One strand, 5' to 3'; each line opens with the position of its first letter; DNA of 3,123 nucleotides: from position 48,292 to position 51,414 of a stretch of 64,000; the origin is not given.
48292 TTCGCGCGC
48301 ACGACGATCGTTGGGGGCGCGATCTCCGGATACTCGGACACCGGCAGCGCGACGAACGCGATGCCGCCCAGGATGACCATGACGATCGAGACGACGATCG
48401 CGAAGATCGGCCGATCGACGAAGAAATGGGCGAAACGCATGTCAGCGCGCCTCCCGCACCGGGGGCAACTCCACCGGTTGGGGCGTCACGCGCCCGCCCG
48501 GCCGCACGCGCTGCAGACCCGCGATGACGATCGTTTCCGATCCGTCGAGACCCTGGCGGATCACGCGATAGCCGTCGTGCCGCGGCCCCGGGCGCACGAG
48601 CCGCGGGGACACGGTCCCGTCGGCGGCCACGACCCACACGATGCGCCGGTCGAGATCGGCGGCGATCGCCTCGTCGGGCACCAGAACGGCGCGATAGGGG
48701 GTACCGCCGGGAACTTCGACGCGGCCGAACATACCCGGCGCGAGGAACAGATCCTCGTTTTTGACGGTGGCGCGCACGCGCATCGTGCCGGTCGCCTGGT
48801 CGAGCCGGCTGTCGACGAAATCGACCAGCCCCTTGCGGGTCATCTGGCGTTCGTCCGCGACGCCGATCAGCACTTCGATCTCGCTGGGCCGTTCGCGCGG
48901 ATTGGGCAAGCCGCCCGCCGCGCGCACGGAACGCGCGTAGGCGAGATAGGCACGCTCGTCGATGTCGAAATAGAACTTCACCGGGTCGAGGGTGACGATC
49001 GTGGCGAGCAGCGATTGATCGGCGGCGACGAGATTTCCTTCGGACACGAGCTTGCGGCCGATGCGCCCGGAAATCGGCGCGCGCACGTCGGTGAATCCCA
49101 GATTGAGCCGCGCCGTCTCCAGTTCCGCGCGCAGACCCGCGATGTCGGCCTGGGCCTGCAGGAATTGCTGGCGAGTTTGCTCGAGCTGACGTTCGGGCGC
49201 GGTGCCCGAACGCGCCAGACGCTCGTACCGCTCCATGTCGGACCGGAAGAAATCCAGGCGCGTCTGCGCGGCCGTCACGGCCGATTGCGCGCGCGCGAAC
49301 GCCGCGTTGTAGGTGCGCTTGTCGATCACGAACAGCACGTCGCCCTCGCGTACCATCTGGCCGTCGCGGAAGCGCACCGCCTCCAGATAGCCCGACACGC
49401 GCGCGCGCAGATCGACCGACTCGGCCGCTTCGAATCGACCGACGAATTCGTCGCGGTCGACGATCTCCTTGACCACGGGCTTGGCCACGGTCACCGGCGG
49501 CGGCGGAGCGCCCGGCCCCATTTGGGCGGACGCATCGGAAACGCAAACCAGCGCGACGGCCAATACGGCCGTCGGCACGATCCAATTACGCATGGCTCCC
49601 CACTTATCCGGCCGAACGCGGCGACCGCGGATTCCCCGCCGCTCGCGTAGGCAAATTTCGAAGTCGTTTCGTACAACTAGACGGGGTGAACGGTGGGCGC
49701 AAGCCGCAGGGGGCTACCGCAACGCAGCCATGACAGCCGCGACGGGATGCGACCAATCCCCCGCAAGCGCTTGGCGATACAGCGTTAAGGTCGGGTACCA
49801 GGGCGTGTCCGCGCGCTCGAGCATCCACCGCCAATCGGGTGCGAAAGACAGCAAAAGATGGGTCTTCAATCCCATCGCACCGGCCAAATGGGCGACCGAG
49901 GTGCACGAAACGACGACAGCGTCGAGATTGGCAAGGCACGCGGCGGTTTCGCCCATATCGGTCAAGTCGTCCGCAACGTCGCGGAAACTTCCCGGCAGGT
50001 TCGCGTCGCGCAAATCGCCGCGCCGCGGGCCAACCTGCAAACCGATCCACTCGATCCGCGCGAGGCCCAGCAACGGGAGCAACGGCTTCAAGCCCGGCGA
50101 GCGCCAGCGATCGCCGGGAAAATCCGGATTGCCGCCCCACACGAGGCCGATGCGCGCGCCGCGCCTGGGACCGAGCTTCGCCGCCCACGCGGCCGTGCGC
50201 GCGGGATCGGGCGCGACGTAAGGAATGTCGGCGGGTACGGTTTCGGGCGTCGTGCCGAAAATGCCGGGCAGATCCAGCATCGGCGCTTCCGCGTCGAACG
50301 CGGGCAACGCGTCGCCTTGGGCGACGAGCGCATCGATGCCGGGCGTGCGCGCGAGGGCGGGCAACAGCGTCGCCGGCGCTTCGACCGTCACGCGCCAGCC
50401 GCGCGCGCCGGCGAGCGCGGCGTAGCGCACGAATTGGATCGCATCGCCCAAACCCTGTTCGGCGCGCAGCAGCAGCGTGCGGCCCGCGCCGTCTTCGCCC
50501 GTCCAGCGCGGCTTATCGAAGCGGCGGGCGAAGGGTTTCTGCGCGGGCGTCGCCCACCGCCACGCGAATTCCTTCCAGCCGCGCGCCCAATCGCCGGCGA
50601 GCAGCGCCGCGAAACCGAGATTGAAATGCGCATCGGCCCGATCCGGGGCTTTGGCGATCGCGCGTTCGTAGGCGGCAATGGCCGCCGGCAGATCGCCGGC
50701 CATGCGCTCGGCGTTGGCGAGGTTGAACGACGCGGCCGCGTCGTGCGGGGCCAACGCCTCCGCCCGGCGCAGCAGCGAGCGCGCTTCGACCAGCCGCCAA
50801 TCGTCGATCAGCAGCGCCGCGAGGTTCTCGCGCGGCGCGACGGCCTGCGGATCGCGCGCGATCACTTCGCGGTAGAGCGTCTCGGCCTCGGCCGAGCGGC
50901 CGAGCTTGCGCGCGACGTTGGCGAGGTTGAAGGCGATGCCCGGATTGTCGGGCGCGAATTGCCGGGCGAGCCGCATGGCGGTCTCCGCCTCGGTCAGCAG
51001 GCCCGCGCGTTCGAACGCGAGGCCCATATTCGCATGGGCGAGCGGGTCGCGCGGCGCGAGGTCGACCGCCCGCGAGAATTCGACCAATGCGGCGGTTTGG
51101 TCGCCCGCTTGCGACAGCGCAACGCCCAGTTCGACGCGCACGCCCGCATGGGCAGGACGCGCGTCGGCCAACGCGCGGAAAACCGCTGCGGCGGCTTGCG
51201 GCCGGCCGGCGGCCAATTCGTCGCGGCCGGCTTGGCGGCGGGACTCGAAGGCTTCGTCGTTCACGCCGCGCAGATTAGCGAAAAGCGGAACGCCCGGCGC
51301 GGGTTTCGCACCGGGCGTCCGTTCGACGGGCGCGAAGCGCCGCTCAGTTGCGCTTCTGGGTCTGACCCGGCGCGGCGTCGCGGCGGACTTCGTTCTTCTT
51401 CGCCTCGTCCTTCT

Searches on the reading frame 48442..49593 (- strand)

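Call 52: search_protein_families(library=pfam, proteins=[window:48442-49593:-])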
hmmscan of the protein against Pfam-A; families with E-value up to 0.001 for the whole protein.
window:48442-49593:- (383 aa): 4 families
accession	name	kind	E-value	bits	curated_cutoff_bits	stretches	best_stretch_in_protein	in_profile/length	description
PF16576.10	HlyD_D23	-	1.6e-16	60.7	30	2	58-215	18-155/214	Barrel-sandwich domain of CusB or HlyD membrane-fusion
PF13437.12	HlyD_3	-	2.6e-10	41.4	22.2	0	170-214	2-45/106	HlyD family secretion protein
PF13533.13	Biotin_lipoyl_2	-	8.8e-09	35.4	29.8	1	62-91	3-32/32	Biotin-lipoyl like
PF00364.28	Biotin_lipoyl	-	0.0004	20.6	22.1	0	60-90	43-73/73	Biotin-requiring enzyme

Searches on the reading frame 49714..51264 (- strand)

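Call 52: search_protein_families(library=pfam, proteins=[window:49714-51264:-])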
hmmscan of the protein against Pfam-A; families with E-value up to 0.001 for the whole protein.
window:49714-51264:- (516 aa): 14 families
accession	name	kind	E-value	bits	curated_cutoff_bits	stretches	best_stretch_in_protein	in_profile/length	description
PF13432.12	TPR_16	-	4.6e-21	75.3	32.7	4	12-74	3-65/65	Tetratricopeptide repeat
PF07719.23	TPR_2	-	1.6e-20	71.9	27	2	111-140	4-33/34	Tetratricopeptide repeat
PF13431.12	TPR_17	-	6.6e-20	70.1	24.4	1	198-228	1-31/34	Tetratricopeptide repeat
PF13414.12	TPR_11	-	1.1e-18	67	26.8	2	184-219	2-37/42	TPR repeat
PF14559.12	TPR_19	-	1.4e-17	64.2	25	3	17-78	2-63/68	Tetratricopeptide repeat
PF00515.34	TPR_1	-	5.4e-17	61.3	27.8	1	176-208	1-33/34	Tetratricopeptide repeat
PF13428.12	TPR_14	-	4.4e-16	58.2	23.5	1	179-217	4-42/44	Tetratricopeptide repeat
PF13424.12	TPR_12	-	3.8e-12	46.7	30.1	2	78-138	7-75/77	Tetratricopeptide repeat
PF24575.1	TPR_Slam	-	6.4e-10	39.8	35.2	1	110-162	49-101/104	Surface lipoprotein assembly modifier, N-terminal TPR repeats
PF13181.12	TPR_8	-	7.3e-10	38.7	25.7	0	112-140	5-33/34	Tetratricopeptide repeat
PF13174.12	TPR_6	-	2.5e-08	34.5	26.3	0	178-208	2-32/33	Tetratricopeptide repeat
PF20308.4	TPR-S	-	1.7e-05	25.8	27.6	0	160-212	4-48/102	Tetratricopeptide Repeats-Sensor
PF13371.12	TPR_9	-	4.9e-05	23.7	35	0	160-213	13-66/73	Tetratricopeptide repeat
PF13176.12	TPR_7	-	0.00053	20.3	27.9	0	112-140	3-33/36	Tetratricopeptide repeat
